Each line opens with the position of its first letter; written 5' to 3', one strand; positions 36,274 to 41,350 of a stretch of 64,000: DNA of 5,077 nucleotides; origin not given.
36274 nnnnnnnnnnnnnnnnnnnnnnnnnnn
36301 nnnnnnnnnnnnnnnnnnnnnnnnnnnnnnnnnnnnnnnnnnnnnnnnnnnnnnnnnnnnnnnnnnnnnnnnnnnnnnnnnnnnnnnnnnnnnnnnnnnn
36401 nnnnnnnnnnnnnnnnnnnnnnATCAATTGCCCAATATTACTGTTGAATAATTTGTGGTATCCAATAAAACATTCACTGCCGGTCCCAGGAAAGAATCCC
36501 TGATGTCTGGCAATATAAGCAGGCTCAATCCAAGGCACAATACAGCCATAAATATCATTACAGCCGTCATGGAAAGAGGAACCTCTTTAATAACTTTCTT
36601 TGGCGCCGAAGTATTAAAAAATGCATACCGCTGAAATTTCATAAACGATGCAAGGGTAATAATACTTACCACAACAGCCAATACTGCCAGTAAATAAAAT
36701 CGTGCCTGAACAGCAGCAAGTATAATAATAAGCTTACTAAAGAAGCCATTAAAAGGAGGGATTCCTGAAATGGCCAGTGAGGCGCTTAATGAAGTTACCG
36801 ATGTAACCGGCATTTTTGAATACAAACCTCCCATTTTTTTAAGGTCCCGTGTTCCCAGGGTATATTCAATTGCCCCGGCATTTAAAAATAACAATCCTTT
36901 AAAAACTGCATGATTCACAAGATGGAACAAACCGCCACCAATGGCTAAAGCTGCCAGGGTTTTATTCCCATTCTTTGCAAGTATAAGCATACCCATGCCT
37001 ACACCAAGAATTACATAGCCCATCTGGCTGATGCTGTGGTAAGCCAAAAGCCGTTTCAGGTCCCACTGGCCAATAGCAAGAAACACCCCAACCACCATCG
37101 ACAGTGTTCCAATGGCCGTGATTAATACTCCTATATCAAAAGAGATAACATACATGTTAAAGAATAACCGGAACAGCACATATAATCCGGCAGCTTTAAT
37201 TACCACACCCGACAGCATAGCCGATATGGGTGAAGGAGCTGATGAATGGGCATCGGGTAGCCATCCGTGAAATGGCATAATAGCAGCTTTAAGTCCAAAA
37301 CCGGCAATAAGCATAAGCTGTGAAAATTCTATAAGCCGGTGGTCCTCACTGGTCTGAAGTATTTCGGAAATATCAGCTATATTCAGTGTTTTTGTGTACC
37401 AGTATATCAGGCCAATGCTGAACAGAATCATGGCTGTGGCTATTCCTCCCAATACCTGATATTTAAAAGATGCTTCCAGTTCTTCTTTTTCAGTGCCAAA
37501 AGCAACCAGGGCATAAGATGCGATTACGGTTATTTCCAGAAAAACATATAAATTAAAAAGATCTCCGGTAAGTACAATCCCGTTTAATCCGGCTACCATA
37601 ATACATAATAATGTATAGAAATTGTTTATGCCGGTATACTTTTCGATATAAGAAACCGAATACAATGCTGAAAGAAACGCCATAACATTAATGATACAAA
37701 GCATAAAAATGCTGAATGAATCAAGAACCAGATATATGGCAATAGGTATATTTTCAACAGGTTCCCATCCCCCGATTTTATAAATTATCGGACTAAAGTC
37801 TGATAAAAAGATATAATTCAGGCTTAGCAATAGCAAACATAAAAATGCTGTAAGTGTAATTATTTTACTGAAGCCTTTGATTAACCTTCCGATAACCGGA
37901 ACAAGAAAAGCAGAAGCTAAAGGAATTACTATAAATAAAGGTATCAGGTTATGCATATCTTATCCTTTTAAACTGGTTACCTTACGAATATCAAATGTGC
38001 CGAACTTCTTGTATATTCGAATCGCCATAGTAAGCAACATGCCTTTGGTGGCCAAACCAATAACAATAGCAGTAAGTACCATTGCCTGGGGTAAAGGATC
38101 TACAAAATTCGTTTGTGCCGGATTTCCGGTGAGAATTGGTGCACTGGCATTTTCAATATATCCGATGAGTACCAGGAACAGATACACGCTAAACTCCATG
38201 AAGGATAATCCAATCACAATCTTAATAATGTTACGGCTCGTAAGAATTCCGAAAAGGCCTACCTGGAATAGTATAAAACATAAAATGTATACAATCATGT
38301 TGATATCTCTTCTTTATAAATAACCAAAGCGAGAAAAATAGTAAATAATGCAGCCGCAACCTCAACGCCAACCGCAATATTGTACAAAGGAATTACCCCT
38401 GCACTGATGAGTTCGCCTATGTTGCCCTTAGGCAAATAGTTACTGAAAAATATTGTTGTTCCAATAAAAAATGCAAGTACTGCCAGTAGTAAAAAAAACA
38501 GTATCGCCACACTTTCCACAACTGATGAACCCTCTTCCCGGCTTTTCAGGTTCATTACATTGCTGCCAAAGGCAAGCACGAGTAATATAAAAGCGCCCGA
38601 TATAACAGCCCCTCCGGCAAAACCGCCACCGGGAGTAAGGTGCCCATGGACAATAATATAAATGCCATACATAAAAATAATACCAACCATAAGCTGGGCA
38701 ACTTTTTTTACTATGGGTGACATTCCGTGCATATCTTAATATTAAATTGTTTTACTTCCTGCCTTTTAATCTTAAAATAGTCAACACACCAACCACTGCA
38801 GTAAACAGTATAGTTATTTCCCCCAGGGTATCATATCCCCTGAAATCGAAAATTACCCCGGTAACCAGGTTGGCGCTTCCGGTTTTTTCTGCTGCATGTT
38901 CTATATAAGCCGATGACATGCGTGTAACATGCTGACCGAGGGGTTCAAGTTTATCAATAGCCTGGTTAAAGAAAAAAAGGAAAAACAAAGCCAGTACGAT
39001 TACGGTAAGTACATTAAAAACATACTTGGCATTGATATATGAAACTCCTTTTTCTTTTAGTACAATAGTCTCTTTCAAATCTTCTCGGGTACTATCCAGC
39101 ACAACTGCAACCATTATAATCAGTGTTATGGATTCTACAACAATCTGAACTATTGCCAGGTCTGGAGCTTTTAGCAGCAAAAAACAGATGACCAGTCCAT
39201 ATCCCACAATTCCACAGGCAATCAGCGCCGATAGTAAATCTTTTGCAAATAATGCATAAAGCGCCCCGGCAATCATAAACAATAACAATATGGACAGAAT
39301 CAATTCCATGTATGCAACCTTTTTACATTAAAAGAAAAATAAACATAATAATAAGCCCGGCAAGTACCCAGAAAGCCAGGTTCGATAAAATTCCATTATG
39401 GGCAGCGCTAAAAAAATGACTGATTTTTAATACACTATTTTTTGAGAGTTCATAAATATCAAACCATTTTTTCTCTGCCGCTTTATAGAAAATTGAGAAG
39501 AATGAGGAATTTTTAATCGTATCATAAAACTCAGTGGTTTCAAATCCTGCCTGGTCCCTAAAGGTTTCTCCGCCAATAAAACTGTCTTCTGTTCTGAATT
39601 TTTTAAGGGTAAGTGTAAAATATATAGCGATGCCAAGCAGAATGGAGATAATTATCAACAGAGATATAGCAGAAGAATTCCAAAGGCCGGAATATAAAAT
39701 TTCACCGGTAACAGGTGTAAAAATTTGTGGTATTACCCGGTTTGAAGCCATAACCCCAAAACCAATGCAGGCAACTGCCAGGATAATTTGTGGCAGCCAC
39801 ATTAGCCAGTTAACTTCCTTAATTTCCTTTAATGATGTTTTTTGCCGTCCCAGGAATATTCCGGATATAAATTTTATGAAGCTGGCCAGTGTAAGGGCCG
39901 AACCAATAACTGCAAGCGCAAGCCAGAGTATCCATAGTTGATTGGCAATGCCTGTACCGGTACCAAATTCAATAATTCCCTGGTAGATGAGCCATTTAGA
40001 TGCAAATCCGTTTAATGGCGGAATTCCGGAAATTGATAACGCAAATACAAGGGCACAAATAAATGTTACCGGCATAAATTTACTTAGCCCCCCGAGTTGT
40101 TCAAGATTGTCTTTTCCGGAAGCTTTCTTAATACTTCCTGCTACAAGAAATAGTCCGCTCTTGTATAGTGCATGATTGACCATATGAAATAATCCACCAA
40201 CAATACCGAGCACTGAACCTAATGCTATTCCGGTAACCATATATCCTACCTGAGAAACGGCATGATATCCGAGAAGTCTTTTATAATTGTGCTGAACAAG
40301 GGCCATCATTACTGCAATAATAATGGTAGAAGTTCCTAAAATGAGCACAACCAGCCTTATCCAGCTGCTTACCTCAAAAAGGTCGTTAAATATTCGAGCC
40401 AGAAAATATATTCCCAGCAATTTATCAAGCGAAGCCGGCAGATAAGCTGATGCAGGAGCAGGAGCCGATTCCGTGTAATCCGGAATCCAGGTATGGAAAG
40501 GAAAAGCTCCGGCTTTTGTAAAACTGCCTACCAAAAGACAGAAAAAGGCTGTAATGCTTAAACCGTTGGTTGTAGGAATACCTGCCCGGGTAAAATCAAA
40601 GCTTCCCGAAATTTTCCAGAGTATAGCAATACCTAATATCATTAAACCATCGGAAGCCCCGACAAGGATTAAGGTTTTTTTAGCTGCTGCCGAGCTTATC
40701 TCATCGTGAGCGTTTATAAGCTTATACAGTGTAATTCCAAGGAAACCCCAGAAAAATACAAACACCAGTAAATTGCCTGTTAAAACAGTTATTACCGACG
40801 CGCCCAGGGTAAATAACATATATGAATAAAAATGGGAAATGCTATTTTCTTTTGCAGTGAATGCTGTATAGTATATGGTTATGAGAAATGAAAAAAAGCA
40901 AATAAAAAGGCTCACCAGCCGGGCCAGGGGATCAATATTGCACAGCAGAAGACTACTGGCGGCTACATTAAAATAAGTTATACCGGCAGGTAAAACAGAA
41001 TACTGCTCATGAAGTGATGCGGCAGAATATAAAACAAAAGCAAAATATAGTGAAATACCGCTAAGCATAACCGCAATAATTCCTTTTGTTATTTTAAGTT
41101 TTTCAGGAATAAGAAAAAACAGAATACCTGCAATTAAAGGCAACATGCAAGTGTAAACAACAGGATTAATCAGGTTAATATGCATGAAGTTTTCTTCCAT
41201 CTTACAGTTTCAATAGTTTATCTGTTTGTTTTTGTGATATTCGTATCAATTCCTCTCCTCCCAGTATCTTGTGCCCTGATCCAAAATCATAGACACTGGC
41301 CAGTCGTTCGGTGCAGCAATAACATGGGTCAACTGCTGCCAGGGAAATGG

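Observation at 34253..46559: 17-gene operon fusing an NAD(P)H-type (sulfhydrogenase beta/gamma) module to a group-4 [NiFe] hydrogenase and a complete MrpA-G antiporter set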

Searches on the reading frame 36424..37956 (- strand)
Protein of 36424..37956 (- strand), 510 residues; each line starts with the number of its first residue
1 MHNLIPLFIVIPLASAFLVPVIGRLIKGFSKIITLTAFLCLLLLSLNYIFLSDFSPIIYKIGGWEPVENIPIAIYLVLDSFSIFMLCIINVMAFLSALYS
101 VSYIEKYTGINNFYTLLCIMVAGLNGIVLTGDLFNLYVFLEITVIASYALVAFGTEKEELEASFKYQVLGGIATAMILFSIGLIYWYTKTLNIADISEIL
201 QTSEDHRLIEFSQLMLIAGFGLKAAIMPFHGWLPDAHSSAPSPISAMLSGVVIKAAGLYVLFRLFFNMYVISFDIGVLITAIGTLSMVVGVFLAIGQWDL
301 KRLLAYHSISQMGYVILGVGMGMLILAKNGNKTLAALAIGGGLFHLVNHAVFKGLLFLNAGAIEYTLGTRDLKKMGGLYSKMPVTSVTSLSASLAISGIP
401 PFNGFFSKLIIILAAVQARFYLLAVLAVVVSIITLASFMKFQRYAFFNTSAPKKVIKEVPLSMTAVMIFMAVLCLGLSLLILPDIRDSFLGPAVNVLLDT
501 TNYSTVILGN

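Call 4: search_protein_families(library=pfam, proteins=[window:36424-37956:-], max_evalue=0.01)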
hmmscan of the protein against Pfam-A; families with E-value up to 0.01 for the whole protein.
window:36424-37956:- (510 aa): 3 families
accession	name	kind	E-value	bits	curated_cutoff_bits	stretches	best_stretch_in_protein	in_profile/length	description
PF00361.26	Proton_antipo_M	-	1e-64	219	21.5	1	131-434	2-294/294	NADH:quinone oxidoreductase/Mrp antiporter, TM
PF10125.14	NADHdeh_related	-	1.7e-08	34.6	27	1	113-230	72-182/218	NADH dehydrogenase I, subunit N related protein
PF00662.26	Proton_antipo_N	-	3.1e-07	30.6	24.5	1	64-114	1-51/51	NADH-Ubiquinone oxidoreductase (complex I), chain 5 N-terminus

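Call 49: search_solved_structures(query=window:36424-37956:-, max_evalue=1e-30)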
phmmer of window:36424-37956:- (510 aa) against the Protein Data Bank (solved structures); distinct sequences matched with E-value up to 1e-30: 24.
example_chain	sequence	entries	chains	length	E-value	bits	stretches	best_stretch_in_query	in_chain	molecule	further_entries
6cfw_H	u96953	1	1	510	2e-84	287.7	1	5-509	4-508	Monovalent cation/H+ antiporter subunit D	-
6u8y_H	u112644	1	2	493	2.7e-64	221.3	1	4-477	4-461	NADH dehydrogenase subunit N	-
7qru_D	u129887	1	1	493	1.2e-60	209.2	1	2-451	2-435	Na+/H+ antiporter subunit D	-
7d3u_D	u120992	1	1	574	1.6e-54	189.1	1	3-452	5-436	Monovalent Na+/H+ antiporter subunit D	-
7qru_A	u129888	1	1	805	2.5e-53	185.1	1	11-457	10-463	Na+/H+ antiporter subunit A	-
6z16_A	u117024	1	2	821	6.9e-52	180.4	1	10-498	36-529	Multisubunit Na+/H+ antiporter, A subunit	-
6hum_F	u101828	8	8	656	3.7e-45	158.2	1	60-443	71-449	NADH dehydrogenase subunit 5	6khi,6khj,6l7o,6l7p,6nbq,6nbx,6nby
6z16_D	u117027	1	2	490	6.8e-45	157.3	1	1-508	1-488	Multisubunit Na+/H+ antiporter, D subunit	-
4he8_L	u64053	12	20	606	9.3e-40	140.4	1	69-494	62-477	NADH-quinone oxidoreductase subunit 12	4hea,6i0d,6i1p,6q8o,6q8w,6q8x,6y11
7z0s_C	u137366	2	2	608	1.8e-38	136.2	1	86-475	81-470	Formate hydrogenlyase subunit 3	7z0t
9grx_F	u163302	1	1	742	2e-36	129.4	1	25-430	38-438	NAD(P)H-quinone oxidoreductase subunit 5, chloroplastic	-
6u8y_X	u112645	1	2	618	6.1e-36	127.8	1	27-475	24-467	NADH dehydrogenase subunit M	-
8qby_N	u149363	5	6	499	4.4e-35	125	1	48-475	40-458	NADH-quinone oxidoreductase subunit N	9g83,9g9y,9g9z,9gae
3rko_L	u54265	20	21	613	1.8e-34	123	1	3-485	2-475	NADH-QUINONE OXIDOREDUCTASE SUBUNIT L | Proton-translocating NADH-quinone oxidoreductase, chain L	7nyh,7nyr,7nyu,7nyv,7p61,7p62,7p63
7z7r_L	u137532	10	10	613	2.9e-34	122.3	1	3-485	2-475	NADH dehydrogenase subunit L | NADH-quinone oxidoreductase subunit L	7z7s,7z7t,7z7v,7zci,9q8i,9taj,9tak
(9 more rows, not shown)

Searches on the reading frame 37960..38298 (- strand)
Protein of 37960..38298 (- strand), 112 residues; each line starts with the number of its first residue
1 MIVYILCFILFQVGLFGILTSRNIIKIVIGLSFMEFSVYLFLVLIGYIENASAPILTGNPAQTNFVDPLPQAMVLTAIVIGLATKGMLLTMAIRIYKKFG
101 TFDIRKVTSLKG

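Call 4: search_protein_families(library=pfam, proteins=[window:37960-38298:-], max_evalue=0.01)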
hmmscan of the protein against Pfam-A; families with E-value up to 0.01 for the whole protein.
window:37960-38298:- (112 aa): 1 family
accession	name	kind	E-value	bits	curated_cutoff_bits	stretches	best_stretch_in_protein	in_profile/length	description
PF00420.29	Oxidored_q2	-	2.2e-25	88.7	26.1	1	3-112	2-95/95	NADH-ubiquinone/plastoquinone oxidoreductase chain 4L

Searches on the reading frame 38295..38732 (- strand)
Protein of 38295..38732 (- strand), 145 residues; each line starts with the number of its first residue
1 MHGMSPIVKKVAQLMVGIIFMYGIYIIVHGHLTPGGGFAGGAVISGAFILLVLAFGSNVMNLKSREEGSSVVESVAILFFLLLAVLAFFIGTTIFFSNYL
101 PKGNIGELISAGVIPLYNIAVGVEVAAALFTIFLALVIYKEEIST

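Call 4: search_protein_families(library=pfam, proteins=[window:38295-38732:-], max_evalue=0.01)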
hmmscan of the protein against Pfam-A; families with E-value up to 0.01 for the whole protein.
window:38295-38732:- (145 aa): 1 family
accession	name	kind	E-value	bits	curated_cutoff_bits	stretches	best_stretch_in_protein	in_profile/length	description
PF04039.18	MnhB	-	7.5e-24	84.8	22.5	1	7-130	1-126/127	Domain related to MnhB subunit of Na+/H+ antiporter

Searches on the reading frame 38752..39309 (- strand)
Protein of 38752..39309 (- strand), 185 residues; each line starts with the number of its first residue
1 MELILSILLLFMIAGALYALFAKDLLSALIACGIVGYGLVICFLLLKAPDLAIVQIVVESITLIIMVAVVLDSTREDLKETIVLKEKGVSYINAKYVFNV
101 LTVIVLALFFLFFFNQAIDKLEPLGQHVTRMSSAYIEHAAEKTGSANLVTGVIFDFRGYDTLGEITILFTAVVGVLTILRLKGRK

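Call 3: search_protein_families(library=pfam, proteins=[window:38752-39309:-], max_evalue=0.01)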
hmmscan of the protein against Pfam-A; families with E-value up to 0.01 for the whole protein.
window:38752-39309:- (185 aa): 2 families
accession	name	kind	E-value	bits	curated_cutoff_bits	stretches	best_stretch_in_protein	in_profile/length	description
PF13244.11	MbhD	-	1.7e-16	60.6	27.2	1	10-70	1-62/67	MBH, subunit D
PF20501.3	MbhE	-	4.8e-10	39.8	27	1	129-180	31-82/98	MBH, subunit E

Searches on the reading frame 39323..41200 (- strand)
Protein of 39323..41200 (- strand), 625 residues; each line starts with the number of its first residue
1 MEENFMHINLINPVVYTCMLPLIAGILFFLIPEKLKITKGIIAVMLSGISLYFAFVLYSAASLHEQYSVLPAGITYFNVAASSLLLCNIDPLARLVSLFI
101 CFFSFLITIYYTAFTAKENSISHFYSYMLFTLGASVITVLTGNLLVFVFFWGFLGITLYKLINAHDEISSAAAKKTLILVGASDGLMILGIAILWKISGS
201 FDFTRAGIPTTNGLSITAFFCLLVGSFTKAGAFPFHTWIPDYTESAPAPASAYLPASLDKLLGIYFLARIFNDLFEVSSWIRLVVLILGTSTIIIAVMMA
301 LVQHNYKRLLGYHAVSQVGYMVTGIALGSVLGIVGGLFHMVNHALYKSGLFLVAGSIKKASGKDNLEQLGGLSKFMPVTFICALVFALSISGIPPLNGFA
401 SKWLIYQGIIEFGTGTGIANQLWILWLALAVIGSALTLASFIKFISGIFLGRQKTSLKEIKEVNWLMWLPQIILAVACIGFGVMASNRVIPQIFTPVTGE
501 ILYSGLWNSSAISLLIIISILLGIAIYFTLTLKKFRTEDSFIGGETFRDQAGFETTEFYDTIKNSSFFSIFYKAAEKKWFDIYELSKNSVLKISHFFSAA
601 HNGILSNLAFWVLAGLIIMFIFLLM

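Call 3: search_protein_families(library=pfam, proteins=[window:39323-41200:-], max_evalue=0.01)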
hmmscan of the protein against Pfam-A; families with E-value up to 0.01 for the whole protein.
window:39323-41200:- (625 aa): 1 family
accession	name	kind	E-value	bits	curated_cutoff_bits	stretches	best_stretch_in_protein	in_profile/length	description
PF00361.26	Proton_antipo_M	-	2.2e-59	201.5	21.5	1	142-418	2-284/294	NADH:quinone oxidoreductase/Mrp antiporter, TM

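Call 5: search_protein_families(library=ncbifam, proteins=[window:39323-41200:-], max_evalue=0.00001)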
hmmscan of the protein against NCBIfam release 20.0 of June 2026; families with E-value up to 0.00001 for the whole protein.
window:39323-41200:- (625 aa): 73 families (the best 25 are shown)
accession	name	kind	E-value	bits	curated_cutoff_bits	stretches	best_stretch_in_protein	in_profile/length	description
NF006240.0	PRK08376.1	subfamily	2e-73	248.1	662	1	15-498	8-504/521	putative monovalent cation/H+ antiporter subunit D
NF009288.0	PRK12648.1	equivalog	2.5e-72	244.3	1104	1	16-533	5-526/954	monovalent cation/H+ antiporter subunit A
NF006419.0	PRK08668.1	equivalog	1.5e-70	238.6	617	1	17-622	7-611/613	NADH dehydrogenase subunit M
NF005141.0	PRK06590.1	equivalog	1.2e-69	235.8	556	1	14-624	5-610/615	NADH-quinone oxidoreductase subunit L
NF005086.0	PRK06521.1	equivalog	2.4e-69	234.5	667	1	15-517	9-520/669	hydrogenase 4 subunit B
NF005097.0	PRK06525.1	equivalog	1.2e-66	225.4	430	1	13-479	4-469/480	hydrogenase 4 subunit D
NF009287.0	PRK12647.1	equivalog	1.5e-66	225.4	937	1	72-534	61-522/773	putative monovalent cation/H+ antiporter subunit A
TIGR01974.1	NDH_I_L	subfamily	3.3e-65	221.2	407.5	1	16-623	5-629/630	NADH-quinone oxidoreductase subunit L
TIGR00940.1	2a6301s01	subfamily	2.8e-64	217.8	920.45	1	87-530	71-542/793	monovalent cation:proton antiporter subunit A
NF009310.0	PRK12668.1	equivalog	4.4e-63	214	564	1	28-487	5-436/584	Na(+)/H(+) antiporter subunit D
NF009289.0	PRK12649.1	equivalog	1.1e-62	212.5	1117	1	12-528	5-534/789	putative monovalent cation/H+ antiporter subunit A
NF009284.0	PRK12644.1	equivalog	4.9e-60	203.6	962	1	86-529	69-521/975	Na+/H+ antiporter subunit A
NF009285.0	PRK12645.1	equivalog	3.8e-59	200.7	1028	1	17-531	7-535/804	Na+/H+ antiporter subunit A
NF006418.0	PRK08667.1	equivalog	1.9e-55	188.6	794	1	36-561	22-555/644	hydrogenase membrane subunit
NF009290.0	PRK12650.1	equivalog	6.1e-55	186.6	980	1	87-525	77-517/966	DUF4040 family protein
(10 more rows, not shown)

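Call 48: search_solved_structures(query=window:39323-41200:-, max_evalue=1e-30)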
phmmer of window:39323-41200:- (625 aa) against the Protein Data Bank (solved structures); distinct sequences matched with E-value up to 1e-30: 14.
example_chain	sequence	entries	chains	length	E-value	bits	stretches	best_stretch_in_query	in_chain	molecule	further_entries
6cfw_H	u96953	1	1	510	3e-48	168.4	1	84-485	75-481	Monovalent cation/H+ antiporter subunit D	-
6z16_A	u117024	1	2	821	8.6e-42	147.1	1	88-506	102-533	Multisubunit Na+/H+ antiporter, A subunit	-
7qru_A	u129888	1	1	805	1.7e-40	142.8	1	68-497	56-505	Na+/H+ antiporter subunit A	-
6hum_F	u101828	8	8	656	1.3e-39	139.9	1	28-477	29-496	NADH dehydrogenase subunit 5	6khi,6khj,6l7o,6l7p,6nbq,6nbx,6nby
8e9g_L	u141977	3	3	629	2.8e-39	138.8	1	88-533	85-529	NADH-quinone oxidoreductase, L subunit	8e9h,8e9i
6u8y_X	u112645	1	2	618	2.5e-37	132.4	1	17-618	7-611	NADH dehydrogenase subunit M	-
9grx_F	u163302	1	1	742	1.7e-36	129.6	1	22-403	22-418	NAD(P)H-quinone oxidoreductase subunit 5, chloroplastic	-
7z0s_C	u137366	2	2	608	6.3e-36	127.7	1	128-518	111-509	Formate hydrogenlyase subunit 3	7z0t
7wff_F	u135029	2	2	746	3.1e-35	125.4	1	20-406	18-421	NAD(P)H-quinone oxidoreductase subunit 5, chloroplastic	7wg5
7qru_D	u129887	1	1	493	1.7e-34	123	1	12-483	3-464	Na+/H+ antiporter subunit D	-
7d3u_A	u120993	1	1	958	2.4e-33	119.2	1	82-450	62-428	Monovalent Na+/H+ antiporter subunit A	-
7eu3_F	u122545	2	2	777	6.4e-33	117.8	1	86-405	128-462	NAD(P)H-quinone oxidoreductase subunit F | NADH-plastoquinone oxidoreductase subunit 5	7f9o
7z7r_L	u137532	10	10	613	4e-32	115.2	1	12-523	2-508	NADH dehydrogenase subunit L | NADH-quinone oxidoreductase subunit L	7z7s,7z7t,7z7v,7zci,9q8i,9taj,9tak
3rko_L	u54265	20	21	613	4.9e-32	114.9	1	12-523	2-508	NADH-QUINONE OXIDOREDUCTASE SUBUNIT L | Proton-translocating NADH-quinone oxidoreductase, chain L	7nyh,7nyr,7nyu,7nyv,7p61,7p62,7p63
